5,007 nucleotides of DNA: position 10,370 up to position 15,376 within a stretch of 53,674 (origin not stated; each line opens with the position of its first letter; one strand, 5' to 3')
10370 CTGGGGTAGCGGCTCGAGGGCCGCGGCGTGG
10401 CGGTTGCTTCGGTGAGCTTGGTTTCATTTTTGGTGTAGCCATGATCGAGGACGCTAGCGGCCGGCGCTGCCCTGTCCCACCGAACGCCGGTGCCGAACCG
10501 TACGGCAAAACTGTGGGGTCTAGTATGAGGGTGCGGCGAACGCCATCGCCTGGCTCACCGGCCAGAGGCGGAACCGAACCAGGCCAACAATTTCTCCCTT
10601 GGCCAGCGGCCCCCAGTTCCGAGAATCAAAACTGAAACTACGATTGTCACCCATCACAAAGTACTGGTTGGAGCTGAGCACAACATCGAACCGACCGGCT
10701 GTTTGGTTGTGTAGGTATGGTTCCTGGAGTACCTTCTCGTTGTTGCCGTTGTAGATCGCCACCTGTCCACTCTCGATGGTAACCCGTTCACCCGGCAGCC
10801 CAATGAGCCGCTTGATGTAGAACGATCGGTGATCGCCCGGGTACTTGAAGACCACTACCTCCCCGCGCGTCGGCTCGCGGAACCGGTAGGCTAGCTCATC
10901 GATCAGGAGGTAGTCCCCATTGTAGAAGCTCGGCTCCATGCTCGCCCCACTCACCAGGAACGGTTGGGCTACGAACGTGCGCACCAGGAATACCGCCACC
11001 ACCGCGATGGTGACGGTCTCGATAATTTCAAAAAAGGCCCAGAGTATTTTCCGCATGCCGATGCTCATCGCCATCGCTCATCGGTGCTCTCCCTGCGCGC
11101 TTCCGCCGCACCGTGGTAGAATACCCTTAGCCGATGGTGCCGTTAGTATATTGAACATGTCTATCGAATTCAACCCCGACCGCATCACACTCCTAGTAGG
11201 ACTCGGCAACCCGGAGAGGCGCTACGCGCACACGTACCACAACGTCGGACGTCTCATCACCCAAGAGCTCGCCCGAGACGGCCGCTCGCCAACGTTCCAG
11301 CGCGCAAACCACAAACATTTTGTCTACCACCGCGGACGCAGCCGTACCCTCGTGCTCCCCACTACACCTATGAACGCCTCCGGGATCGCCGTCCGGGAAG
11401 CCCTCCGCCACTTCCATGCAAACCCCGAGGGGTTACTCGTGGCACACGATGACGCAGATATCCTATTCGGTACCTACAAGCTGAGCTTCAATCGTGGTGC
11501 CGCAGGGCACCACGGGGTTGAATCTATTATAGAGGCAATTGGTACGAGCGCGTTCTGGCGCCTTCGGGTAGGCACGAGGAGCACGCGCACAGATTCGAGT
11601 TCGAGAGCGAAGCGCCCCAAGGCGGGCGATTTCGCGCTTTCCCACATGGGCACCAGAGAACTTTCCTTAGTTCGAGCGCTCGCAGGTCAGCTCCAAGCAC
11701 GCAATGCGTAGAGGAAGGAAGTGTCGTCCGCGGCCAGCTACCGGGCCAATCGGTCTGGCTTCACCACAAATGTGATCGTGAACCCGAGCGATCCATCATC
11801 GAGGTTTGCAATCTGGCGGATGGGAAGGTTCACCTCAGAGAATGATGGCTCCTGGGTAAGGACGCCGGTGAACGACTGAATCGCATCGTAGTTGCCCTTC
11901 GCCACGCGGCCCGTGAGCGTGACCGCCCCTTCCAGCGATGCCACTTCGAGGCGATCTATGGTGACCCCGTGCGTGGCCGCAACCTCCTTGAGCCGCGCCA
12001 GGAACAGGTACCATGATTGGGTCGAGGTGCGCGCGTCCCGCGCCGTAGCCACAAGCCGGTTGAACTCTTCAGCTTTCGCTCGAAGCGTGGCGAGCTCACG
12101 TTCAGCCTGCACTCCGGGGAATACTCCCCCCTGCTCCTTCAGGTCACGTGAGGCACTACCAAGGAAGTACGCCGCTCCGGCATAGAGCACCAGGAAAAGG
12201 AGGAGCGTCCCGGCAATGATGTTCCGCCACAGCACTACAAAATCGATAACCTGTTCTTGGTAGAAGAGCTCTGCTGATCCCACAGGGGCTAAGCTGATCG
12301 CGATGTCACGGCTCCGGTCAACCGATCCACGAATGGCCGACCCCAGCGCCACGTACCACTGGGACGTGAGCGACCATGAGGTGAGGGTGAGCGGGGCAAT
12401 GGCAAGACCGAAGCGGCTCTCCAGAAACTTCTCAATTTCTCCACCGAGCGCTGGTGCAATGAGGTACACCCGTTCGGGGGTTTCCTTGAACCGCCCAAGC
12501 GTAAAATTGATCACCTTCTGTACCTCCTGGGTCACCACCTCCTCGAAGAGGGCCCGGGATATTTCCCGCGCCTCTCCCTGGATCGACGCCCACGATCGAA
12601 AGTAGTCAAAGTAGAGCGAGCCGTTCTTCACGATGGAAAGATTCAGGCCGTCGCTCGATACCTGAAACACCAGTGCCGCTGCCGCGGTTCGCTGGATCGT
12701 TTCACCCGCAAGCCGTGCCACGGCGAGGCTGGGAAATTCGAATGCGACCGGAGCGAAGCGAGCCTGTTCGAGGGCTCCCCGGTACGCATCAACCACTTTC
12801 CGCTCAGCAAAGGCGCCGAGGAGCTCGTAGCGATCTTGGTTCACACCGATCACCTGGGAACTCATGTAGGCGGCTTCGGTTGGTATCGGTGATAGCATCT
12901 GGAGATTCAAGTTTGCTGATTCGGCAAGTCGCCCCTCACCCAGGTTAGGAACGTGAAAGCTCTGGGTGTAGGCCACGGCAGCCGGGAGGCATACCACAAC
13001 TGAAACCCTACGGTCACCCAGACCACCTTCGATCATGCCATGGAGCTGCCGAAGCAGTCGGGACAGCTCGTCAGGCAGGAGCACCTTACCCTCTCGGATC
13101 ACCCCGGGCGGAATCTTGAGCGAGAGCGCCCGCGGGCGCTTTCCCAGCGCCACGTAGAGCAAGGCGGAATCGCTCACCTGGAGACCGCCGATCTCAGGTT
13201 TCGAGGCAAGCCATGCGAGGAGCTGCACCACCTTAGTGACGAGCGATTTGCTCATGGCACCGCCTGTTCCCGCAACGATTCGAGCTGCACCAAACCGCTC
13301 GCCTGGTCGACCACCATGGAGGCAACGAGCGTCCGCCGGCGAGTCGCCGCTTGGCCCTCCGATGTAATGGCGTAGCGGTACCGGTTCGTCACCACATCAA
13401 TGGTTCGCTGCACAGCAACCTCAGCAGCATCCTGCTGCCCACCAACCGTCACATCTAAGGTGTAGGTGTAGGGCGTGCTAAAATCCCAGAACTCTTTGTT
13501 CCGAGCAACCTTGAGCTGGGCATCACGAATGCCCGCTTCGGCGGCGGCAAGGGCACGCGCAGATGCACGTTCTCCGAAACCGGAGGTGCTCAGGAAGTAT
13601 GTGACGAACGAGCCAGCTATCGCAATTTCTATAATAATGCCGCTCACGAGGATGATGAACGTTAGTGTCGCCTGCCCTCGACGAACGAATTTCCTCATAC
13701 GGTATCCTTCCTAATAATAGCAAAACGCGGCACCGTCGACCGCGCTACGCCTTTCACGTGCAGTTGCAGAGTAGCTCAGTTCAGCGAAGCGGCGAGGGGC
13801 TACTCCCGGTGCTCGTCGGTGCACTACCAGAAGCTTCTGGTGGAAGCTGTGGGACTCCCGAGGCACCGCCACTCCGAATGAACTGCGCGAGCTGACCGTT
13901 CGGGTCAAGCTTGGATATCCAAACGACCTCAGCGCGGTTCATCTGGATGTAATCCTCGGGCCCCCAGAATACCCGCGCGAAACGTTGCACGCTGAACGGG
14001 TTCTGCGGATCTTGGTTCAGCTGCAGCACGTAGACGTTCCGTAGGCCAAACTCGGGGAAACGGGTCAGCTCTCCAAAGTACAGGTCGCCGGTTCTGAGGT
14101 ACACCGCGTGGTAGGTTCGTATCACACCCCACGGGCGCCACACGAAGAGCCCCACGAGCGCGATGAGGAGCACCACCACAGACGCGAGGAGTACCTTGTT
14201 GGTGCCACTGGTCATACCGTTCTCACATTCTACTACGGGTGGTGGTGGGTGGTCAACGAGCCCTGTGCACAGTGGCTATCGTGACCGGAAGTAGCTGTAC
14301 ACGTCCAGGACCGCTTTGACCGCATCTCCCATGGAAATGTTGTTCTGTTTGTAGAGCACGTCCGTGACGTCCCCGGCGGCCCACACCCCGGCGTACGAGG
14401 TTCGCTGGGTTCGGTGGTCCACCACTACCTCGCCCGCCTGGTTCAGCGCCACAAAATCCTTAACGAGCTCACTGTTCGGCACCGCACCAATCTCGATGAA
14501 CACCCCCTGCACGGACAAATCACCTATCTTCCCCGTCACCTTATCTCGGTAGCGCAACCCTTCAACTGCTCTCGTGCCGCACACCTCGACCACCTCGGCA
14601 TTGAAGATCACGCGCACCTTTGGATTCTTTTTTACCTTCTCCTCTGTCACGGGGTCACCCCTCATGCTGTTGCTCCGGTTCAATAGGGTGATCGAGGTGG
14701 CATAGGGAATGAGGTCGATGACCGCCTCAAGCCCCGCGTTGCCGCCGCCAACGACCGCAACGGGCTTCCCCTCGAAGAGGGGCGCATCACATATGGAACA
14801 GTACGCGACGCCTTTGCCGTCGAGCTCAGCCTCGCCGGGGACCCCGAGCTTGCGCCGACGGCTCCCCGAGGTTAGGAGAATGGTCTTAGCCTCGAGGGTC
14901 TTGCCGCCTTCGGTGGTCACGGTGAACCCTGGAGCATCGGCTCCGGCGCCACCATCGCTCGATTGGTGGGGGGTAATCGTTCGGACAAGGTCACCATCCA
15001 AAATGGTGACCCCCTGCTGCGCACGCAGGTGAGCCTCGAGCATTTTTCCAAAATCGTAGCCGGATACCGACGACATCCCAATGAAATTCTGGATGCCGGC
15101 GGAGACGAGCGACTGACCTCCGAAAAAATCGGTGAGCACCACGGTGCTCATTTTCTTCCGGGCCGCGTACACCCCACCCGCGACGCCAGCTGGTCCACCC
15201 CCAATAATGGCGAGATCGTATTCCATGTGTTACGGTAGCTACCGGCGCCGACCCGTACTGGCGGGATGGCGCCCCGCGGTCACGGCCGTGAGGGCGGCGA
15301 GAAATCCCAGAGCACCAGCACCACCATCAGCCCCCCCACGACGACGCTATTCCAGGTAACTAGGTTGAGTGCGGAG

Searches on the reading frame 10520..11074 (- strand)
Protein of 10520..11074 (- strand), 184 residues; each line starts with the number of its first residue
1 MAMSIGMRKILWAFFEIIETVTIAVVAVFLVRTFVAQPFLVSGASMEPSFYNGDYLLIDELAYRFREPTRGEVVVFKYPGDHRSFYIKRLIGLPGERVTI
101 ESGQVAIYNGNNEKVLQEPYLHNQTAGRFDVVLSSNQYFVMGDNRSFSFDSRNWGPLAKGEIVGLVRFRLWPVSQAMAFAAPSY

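Call 7: search_protein_families(library=pfam, proteins=[window:10520-11074:-])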
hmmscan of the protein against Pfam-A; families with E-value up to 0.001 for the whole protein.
window:10520-11074:- (184 aa): 2 families
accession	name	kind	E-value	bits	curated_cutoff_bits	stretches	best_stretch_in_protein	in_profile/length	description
PF10502.14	Peptidase_S26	-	3.8e-45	154.3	22.9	1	16-171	3-168/168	Signal peptidase, peptidase S26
PF00717.28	Peptidase_S24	-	2e-07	31.2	23.3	1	41-102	40-93/116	Peptidase S24-like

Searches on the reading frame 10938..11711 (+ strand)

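Call 8: search_protein_families(library=pfam, proteins=[window:10938-11711:+])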
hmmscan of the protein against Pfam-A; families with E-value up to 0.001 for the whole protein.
window:10938-11711:+ (257 aa): 1 family
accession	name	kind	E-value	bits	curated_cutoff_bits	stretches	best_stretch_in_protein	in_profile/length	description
PF01195.25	Pept_tRNA_hydro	-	1.8e-34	119.6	27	1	85-243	1-154/183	Peptidyl-tRNA hydrolase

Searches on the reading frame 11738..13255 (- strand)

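Call 7: search_protein_families(library=pfam, proteins=[window:11738-13255:-])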
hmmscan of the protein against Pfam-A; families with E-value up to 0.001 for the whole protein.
window:11738-13255:- (505 aa): 0 families

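Call 11: search_protein_families(library=ncbifam, proteins=[window:11738-13255:-], max_evalue=0.01)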
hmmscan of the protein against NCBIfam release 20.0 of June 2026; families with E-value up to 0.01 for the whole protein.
window:11738-13255:- (505 aa): 1 family
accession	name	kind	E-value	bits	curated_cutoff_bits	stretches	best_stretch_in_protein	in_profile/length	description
TIGR01175.1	pilM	subfamily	6.7e-06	25.3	133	1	45-216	34-212/348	type IV pilus assembly protein PilM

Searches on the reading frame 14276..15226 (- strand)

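Call 8: search_protein_families(library=pfam, proteins=[window:14276-15226:-])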
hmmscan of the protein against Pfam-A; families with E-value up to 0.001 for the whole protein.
window:14276-15226:- (316 aa): 5 families
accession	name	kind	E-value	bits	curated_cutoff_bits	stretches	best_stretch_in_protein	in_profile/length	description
PF07992.20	Pyr_redox_2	-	1.3e-35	123.6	26.1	1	3-293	1-282/291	Pyridine nucleotide-disulphide oxidoreductase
PF13738.12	Pyr_redox_3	-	6.2e-18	65.5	30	1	99-285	112-305/305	Pyridine nucleotide-disulphide oxidoreductase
PF00070.33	Pyr_redox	-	1.8e-10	41.6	22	1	156-226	2-79/82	Pyridine nucleotide-disulphide oxidoreductase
PF00890.30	FAD_binding_2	-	7.5e-05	22.5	20.4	0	4-50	1-49/414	FAD binding domain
PF03486.20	HI0933_like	-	0.00033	20.6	50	0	4-31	2-29/244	HI0933-like protein Rossmann domain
